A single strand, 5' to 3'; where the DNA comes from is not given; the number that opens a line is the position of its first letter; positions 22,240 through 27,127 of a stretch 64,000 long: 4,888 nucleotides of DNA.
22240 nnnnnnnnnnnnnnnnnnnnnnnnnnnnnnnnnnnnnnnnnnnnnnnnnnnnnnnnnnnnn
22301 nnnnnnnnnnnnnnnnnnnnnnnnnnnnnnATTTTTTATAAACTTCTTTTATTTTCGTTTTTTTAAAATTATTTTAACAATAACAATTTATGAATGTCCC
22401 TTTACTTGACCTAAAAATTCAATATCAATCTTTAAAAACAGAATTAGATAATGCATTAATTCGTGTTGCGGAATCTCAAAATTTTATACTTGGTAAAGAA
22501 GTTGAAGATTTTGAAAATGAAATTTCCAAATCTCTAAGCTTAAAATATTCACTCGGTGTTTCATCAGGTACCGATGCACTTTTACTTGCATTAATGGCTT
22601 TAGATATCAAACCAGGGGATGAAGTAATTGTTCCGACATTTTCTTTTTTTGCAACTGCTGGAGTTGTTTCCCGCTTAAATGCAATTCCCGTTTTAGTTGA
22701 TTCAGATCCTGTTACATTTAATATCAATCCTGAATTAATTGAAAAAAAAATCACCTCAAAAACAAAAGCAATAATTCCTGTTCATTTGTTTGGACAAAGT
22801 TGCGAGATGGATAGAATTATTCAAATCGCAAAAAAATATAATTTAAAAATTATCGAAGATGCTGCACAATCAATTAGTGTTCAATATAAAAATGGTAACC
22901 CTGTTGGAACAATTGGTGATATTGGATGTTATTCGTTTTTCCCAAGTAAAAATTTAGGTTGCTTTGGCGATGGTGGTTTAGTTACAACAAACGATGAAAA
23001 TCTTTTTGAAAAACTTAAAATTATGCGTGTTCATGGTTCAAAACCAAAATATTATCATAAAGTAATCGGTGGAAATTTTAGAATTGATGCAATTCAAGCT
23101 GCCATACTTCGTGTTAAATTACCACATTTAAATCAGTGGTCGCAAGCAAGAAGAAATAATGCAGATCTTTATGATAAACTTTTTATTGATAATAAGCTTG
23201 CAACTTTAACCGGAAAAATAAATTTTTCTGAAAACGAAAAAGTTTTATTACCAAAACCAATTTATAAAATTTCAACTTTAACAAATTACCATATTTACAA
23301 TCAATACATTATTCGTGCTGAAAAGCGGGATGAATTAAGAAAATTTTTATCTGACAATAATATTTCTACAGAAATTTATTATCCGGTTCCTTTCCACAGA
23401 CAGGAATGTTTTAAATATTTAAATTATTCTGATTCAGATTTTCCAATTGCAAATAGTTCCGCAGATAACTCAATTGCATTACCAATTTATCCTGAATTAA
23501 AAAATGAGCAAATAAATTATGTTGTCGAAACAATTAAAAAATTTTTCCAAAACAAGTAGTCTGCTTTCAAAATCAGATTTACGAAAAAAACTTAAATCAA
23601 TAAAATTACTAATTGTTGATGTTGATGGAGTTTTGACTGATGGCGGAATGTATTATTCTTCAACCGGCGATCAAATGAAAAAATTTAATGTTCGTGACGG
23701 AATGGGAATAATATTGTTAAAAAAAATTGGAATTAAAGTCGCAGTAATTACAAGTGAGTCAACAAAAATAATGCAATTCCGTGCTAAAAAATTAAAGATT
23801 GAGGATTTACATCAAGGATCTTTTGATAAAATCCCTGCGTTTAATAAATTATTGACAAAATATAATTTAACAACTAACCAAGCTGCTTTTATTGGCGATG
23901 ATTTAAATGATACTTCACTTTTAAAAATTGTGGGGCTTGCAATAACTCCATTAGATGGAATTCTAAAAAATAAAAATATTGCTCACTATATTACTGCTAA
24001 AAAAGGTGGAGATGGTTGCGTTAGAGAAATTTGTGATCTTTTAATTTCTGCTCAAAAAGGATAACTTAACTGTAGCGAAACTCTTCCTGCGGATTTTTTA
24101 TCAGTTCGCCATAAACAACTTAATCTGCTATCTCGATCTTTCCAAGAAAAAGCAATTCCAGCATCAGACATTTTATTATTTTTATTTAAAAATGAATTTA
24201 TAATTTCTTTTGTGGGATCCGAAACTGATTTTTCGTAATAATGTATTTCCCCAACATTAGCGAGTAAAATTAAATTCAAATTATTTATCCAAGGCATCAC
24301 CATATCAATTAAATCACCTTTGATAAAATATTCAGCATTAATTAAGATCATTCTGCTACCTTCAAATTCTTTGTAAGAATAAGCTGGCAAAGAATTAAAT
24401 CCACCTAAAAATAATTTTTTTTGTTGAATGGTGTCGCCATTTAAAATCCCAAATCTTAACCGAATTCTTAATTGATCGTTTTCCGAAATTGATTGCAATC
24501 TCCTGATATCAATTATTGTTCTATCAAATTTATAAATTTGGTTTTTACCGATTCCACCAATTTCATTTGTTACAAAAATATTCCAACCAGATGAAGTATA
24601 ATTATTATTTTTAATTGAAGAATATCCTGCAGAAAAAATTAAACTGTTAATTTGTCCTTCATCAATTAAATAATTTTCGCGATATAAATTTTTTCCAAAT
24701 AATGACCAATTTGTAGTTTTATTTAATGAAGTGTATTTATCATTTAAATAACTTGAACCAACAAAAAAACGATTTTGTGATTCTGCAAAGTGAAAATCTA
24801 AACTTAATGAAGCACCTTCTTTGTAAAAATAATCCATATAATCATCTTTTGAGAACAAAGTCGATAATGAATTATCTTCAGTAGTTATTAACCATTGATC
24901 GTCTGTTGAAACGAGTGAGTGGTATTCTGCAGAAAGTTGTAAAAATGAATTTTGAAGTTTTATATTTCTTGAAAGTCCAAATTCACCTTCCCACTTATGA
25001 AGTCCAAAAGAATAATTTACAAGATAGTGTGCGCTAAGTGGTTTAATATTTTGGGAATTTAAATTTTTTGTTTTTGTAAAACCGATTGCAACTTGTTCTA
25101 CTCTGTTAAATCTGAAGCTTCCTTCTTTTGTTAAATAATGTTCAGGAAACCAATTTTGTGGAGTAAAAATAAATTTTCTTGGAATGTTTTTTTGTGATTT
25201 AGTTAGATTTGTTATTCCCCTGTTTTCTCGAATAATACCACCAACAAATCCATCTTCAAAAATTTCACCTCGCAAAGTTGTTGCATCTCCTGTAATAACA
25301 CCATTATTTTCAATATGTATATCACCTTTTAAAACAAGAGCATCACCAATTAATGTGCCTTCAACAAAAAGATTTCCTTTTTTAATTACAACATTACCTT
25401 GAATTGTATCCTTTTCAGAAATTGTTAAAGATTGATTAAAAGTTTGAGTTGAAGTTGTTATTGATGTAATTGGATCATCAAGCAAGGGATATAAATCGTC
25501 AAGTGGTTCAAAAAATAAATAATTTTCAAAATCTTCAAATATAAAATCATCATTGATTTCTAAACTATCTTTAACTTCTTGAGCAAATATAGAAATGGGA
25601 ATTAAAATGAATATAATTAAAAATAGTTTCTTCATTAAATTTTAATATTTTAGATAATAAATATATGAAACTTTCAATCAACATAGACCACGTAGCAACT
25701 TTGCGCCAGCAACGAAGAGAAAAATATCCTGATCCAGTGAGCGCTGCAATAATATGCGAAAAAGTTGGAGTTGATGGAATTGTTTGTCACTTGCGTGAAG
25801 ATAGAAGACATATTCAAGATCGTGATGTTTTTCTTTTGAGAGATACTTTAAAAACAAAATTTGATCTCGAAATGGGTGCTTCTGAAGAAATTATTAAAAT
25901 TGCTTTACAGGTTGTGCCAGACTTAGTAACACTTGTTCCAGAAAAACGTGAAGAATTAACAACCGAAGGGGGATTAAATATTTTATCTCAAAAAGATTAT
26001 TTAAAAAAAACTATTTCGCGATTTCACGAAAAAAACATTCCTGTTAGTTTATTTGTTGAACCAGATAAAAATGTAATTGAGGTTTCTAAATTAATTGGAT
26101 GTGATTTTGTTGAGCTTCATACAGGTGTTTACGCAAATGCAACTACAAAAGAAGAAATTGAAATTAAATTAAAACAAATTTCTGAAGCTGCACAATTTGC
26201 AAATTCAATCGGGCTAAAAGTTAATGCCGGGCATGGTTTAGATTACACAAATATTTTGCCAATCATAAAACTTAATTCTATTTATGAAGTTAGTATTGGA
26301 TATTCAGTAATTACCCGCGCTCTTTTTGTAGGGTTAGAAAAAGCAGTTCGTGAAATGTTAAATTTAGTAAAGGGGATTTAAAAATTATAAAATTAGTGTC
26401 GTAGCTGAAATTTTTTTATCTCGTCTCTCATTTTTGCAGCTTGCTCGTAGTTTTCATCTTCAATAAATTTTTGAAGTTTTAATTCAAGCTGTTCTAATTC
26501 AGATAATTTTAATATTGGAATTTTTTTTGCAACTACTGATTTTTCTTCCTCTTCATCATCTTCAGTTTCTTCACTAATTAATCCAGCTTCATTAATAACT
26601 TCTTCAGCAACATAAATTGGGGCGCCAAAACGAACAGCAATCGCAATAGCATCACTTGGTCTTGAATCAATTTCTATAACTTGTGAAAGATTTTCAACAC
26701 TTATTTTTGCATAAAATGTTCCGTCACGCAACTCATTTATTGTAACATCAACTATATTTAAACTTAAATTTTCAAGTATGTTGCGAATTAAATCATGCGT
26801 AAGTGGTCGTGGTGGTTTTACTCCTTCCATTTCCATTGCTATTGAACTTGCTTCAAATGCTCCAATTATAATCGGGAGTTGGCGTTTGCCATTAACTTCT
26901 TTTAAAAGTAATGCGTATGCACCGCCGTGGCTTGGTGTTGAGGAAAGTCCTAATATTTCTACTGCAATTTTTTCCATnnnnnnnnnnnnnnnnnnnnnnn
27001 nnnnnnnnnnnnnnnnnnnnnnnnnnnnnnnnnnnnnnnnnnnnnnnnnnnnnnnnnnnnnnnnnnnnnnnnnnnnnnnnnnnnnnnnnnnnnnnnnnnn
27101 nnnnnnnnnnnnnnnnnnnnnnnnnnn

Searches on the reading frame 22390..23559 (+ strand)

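Call 42: search_protein_families(library=pfam, proteins=[window:22390-23559:+], max_evalue=1e-8)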
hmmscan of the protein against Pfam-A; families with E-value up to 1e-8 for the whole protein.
window:22390-23559:+ (389 aa): 1 family
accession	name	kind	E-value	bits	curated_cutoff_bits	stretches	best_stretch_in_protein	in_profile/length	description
PF01041.23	DegT_DnrJ_EryC1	-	2.5e-112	376.1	19.8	1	15-382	3-359/360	DegT/DnrJ/EryC1/StrS aminotransferase family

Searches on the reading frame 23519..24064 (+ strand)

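Call 42: search_protein_families(library=pfam, proteins=[window:23519-24064:+], max_evalue=1e-8)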
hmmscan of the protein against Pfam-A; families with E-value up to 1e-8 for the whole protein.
window:23519-24064:+ (181 aa): 1 family
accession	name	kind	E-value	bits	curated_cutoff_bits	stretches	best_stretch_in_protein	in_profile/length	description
PF08282.18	Hydrolase_3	-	1.6e-09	38.3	20.9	1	91-169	175-253/255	haloacid dehalogenase-like hydrolase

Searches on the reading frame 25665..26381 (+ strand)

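Call 42: search_protein_families(library=pfam, proteins=[window:25665-26381:+], max_evalue=1e-8)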
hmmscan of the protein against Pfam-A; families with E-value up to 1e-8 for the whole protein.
window:25665-26381:+ (238 aa): 1 family
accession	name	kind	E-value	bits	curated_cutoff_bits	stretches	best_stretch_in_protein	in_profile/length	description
PF03740.19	PdxJ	-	2.7e-96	321.7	24.5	1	2-234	1-233/234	Pyridoxal phosphate biosynthesis protein PdxJ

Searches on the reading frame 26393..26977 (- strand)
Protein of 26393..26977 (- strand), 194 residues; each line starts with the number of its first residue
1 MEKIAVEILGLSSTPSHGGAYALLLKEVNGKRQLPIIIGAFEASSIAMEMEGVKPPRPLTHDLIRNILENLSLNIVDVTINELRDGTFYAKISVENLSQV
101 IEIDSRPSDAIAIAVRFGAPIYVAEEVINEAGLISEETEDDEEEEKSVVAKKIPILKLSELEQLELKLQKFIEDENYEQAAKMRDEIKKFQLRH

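Call 42: search_protein_families(library=pfam, proteins=[window:26393-26977:-], max_evalue=1e-8)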
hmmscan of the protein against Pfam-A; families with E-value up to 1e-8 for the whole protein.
window:26393-26977:- (194 aa): 1 family
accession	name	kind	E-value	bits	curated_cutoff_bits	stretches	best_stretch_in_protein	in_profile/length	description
PF02577.19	BFN_dom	-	7.2e-43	145.4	27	1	23-133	1-109/112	Bifunctional nuclease domain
